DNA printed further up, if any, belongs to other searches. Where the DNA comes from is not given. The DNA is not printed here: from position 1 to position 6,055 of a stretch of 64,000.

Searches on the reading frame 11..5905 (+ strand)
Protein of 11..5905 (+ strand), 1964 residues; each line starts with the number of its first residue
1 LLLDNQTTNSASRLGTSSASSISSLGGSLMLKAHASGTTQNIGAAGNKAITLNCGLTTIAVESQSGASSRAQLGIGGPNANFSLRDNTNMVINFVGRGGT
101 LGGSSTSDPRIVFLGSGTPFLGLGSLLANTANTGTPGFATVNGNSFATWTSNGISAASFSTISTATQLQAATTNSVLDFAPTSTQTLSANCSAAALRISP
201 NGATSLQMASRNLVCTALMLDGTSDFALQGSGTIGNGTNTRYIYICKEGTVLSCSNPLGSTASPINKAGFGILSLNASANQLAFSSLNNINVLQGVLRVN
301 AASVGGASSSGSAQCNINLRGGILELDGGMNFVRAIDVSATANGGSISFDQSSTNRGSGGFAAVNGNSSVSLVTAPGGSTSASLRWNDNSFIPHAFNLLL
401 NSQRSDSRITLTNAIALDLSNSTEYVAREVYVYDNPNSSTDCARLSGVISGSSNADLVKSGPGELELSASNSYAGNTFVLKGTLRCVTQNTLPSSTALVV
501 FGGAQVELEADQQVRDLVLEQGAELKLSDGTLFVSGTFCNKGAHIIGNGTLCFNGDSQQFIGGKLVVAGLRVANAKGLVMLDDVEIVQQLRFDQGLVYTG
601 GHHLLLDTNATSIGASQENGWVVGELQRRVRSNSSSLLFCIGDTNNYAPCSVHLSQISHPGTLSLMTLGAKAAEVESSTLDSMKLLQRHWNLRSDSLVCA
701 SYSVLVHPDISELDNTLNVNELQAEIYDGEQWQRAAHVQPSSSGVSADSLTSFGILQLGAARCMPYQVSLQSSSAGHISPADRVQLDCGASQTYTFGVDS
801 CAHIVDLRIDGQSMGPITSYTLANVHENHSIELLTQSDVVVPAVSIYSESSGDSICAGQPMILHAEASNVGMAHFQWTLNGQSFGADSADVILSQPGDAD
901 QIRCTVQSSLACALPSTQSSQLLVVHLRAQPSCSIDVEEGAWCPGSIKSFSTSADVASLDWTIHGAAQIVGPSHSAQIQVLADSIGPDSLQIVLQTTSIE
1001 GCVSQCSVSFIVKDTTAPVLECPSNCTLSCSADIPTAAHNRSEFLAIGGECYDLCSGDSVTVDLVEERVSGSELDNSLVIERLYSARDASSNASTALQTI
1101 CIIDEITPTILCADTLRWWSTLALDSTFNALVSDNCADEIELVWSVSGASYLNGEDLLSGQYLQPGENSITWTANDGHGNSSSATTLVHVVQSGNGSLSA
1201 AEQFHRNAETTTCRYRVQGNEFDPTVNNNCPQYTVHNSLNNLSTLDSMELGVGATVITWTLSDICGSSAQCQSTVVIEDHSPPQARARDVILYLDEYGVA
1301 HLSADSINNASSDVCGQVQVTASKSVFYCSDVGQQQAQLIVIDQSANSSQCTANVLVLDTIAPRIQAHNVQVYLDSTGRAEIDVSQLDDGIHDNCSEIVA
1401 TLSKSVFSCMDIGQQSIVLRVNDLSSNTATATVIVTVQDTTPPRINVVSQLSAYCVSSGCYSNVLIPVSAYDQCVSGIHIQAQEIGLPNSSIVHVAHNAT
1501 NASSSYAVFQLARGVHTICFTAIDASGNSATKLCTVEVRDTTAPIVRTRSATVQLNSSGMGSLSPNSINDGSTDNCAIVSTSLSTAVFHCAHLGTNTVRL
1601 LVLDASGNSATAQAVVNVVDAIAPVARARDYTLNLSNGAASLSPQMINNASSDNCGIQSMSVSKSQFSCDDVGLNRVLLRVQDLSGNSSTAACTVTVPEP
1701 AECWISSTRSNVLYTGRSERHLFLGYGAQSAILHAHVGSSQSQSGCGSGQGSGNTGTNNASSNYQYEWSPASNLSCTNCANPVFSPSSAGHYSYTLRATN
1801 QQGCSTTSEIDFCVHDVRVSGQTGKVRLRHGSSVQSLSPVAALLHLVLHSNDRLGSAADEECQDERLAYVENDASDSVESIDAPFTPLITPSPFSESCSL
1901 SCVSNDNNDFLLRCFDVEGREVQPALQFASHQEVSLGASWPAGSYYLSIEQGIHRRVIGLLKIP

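Call 44: search_protein_families(library=pfam, proteins=[window:11-5905:+], max_evalue=0.0001)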
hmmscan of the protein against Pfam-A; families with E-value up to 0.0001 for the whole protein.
window:11-5905:+ (1964 aa): 2 families
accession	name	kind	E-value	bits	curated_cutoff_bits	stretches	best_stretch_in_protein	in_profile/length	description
PF02494.22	HYR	-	3.1e-10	40.7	21.7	0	1540-1618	2-81/81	HYR domain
PF12951.13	PATR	-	6.5e-08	32.9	27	1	457-485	1-29/30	Passenger-associated-transport-repeat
